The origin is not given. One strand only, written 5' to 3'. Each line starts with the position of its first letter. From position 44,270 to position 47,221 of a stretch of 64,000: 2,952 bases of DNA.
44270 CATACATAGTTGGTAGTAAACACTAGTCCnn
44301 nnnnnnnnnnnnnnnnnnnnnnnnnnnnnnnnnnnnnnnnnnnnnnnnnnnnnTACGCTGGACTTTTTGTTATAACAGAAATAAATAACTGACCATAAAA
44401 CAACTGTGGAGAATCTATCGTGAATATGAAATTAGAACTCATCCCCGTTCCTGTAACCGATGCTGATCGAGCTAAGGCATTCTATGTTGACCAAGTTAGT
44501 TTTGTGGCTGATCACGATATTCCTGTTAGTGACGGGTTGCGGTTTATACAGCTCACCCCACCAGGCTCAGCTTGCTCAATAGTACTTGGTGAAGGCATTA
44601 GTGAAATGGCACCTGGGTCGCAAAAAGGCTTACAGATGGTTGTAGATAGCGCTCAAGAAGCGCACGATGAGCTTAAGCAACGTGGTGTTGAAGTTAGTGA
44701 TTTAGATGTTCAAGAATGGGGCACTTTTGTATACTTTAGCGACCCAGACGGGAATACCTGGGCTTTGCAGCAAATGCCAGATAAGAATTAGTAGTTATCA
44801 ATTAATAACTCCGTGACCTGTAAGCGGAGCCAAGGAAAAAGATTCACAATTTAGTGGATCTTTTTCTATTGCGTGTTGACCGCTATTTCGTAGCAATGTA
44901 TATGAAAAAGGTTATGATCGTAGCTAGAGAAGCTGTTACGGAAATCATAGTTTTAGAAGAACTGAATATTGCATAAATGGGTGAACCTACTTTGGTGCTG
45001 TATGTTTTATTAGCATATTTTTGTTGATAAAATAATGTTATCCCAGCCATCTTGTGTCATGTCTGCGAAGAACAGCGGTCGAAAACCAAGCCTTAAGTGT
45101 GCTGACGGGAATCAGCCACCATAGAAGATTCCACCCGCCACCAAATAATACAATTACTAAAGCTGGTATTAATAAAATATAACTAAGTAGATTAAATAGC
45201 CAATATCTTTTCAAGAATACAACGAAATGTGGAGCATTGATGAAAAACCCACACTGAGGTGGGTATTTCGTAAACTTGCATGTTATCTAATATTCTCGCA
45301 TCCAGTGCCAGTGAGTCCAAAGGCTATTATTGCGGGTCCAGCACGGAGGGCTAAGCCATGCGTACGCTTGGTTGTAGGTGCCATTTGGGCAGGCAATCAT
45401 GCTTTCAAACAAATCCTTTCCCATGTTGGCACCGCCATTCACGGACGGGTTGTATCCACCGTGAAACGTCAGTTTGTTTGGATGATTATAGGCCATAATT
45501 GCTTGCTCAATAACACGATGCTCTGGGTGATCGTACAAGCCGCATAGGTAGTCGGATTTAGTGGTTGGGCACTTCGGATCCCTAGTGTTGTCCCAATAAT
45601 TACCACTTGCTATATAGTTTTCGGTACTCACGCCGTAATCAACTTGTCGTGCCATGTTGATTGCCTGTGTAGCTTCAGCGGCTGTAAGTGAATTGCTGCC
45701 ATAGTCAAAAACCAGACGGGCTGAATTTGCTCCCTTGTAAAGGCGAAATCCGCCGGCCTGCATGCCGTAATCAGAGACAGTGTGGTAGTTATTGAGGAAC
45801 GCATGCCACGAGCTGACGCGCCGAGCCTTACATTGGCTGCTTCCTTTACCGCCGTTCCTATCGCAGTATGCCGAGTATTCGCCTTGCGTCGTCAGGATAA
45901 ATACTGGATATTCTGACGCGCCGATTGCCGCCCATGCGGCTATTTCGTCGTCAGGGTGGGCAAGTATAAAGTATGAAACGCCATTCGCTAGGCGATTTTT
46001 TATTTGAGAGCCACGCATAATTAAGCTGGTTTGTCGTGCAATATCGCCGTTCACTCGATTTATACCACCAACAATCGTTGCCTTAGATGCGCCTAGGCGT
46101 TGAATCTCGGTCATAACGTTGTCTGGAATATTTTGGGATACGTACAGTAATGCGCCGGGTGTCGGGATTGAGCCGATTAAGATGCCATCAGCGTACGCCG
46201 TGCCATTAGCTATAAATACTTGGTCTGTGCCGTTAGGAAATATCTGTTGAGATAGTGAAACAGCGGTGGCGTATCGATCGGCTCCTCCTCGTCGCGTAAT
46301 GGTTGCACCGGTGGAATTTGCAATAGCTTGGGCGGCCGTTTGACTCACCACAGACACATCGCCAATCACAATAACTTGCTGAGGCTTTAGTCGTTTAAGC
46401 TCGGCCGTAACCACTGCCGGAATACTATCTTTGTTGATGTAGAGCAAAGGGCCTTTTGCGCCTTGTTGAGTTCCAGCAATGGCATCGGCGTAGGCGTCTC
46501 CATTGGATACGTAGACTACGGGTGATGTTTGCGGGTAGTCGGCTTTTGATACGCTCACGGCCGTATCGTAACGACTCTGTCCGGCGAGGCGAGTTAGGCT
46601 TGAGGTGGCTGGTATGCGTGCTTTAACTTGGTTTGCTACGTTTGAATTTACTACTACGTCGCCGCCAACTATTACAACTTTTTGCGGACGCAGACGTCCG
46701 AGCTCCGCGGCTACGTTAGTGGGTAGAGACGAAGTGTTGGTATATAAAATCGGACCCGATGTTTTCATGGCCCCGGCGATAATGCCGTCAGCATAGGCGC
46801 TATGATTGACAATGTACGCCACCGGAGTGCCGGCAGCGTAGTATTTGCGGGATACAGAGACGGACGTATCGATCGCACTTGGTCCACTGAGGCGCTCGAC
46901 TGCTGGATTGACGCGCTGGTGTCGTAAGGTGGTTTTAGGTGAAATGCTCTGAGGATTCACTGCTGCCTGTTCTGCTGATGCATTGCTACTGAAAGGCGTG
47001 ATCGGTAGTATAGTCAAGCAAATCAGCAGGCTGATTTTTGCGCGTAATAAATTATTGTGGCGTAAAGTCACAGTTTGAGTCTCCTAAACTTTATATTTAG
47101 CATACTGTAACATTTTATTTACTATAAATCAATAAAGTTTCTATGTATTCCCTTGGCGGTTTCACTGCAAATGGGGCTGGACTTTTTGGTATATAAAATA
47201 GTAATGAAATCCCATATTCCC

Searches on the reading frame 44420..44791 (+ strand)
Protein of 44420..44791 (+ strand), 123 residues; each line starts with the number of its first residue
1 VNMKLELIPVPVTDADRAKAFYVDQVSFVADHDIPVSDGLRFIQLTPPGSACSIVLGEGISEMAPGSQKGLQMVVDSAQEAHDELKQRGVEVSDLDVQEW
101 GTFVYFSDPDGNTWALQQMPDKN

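Call 11: search_protein_families(library=pfam, proteins=[window:44420-44791:+], max_evalue=0.01)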
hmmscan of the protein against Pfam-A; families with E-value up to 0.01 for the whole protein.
window:44420-44791:+ (123 aa): 2 families
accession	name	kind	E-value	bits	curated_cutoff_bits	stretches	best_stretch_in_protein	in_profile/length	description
PF00903.31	Glyoxalase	-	1.4e-09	38.9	20.6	1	10-116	7-121/121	Glyoxalase/Bleomycin resistance protein/Dioxygenase superfamily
PF19581.5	Glyoxalase_7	-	0.0037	17.7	23.6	1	10-113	20-123/133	Glyoxalase superfamily protein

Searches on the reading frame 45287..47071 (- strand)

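Call 11: search_protein_families(library=pfam, proteins=[window:45287-47071:-], max_evalue=0.01)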
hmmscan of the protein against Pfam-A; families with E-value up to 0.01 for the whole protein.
window:45287-47071:- (594 aa): 1 family
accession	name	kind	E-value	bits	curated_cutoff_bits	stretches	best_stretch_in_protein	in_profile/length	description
PF04122.17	CW_binding_2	-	1.2e-29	103.1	24.9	3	161-245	1-71/73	Cell wall binding domain 2 (CWB2)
